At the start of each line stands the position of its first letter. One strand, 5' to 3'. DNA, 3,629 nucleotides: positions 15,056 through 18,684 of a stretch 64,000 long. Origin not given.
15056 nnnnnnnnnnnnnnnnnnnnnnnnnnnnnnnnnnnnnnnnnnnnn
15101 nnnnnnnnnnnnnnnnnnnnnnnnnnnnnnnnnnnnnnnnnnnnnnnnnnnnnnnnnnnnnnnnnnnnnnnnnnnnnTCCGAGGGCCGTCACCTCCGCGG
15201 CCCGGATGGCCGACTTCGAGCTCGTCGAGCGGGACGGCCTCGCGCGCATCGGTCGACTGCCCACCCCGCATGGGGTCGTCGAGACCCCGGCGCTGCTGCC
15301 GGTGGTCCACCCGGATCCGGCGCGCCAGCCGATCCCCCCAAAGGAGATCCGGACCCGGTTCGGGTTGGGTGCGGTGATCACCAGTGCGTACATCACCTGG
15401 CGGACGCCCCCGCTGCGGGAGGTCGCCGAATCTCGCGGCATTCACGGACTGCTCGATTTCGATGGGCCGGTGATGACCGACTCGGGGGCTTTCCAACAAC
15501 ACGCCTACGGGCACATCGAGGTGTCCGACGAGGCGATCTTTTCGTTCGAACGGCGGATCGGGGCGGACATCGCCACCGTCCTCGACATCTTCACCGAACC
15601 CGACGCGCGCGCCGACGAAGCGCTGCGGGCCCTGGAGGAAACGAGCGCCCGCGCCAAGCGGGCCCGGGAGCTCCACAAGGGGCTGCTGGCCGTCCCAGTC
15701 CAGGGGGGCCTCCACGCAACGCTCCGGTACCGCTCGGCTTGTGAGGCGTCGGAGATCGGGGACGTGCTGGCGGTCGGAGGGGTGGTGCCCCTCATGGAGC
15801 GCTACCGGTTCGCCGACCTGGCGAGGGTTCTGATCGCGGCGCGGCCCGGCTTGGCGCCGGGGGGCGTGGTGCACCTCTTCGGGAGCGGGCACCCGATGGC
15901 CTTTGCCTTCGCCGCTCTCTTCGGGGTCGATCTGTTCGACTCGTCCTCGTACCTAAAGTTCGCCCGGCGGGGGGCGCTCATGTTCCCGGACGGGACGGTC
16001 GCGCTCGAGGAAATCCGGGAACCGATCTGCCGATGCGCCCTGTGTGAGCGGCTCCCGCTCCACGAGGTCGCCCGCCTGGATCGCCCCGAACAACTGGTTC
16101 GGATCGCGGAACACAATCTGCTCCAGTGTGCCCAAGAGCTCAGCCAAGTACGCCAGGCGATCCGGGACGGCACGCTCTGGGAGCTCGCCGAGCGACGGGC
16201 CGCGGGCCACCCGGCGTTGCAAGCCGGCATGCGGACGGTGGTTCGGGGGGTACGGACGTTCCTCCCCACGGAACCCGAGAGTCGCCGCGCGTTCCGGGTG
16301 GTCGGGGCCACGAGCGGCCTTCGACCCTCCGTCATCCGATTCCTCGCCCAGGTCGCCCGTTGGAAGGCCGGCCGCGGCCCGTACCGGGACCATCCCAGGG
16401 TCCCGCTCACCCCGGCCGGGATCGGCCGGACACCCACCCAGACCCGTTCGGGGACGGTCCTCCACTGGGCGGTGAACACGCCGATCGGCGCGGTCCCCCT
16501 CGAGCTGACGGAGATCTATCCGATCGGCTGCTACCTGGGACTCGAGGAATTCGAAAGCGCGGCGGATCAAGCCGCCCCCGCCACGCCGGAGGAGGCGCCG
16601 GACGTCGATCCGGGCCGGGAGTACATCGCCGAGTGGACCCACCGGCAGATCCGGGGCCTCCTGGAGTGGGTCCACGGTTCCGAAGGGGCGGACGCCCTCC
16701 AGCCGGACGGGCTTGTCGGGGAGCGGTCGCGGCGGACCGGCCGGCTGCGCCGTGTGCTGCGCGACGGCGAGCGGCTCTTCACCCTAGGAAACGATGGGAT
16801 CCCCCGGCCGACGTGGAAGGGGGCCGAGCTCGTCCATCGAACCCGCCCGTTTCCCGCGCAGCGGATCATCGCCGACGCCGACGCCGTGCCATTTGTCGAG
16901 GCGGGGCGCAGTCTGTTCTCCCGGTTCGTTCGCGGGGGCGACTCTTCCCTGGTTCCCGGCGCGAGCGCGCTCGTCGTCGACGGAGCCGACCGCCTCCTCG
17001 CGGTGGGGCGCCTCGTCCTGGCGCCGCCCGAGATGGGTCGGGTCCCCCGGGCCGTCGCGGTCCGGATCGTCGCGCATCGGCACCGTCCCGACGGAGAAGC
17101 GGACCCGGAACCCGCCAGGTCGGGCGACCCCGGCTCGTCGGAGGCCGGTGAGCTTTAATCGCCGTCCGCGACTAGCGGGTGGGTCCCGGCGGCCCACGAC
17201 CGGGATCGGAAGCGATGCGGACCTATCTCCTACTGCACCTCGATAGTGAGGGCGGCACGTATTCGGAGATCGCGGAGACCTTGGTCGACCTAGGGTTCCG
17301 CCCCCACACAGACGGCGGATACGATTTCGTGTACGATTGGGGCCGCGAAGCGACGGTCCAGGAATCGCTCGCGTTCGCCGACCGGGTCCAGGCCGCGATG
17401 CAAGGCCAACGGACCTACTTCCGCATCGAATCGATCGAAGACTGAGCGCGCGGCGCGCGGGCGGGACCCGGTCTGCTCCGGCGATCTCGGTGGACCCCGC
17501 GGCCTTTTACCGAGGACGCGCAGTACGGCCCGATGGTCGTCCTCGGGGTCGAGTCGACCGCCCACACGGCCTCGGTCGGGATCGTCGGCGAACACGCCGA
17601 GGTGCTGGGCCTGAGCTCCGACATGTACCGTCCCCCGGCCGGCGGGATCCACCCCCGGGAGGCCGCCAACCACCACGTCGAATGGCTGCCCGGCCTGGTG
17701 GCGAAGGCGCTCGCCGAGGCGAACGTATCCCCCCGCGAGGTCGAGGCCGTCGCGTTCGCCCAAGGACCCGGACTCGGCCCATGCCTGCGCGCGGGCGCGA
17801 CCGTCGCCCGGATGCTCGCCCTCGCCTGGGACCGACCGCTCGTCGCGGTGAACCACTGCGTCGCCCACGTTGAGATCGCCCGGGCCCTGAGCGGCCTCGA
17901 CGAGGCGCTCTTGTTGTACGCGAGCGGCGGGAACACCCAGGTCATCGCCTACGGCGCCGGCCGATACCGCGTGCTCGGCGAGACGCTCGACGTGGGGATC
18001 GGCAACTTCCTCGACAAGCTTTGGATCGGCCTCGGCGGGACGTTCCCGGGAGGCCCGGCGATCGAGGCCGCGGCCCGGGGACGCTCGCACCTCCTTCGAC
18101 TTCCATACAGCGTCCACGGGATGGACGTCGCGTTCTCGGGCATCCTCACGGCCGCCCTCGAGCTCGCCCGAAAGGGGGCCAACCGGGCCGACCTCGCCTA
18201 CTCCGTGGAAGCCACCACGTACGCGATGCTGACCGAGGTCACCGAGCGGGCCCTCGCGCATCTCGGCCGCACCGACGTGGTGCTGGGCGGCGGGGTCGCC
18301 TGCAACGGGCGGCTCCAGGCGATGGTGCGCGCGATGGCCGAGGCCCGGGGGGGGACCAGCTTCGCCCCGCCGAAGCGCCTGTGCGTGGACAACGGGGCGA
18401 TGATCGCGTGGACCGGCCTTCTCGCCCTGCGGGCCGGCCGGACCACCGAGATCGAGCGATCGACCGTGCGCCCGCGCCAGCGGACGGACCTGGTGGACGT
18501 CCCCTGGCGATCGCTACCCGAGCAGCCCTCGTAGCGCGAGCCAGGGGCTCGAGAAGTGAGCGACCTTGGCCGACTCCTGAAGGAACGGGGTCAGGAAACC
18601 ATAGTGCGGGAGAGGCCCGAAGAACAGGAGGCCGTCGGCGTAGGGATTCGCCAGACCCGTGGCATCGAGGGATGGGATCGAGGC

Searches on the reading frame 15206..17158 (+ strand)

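Call 92: search_protein_families(library=pfam, proteins=[window:15206-17158:+], max_evalue=0.00001)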
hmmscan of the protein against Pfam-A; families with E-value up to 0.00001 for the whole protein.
window:15206-17158:+ (650 aa): 3 families
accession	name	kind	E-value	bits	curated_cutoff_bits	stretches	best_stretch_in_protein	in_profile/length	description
PF01702.25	TGT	-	2.1e-67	228.1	26.3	1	11-336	2-356/357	Queuine tRNA-ribosyltransferase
PF14810.12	TGT_C2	-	2e-12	47.6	25.3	1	481-550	2-72/72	Patch-forming domain C2 of tRNA-guanine transglycosylase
PF01472.26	PUA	-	4.1e-08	33.5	24.8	1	553-623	2-72/74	PUA domain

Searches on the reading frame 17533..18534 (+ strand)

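Call 93: search_protein_families(library=pfam, proteins=[window:17533-18534:+], max_evalue=0.00001)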
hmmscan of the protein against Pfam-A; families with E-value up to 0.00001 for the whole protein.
window:17533-18534:+ (333 aa): 2 families
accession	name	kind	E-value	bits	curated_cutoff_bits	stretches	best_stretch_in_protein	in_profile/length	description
PF00814.31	TsaD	-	1.2e-74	251.8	24.8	1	29-293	10-264/264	tRNA N6-adenosine threonylcarbamoyltransferase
PF22521.2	HypF_C_2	-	5.8e-09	36.5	27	1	176-288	122-236/241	Carbamoyltransferase, Kae1-like Domain, second subdomain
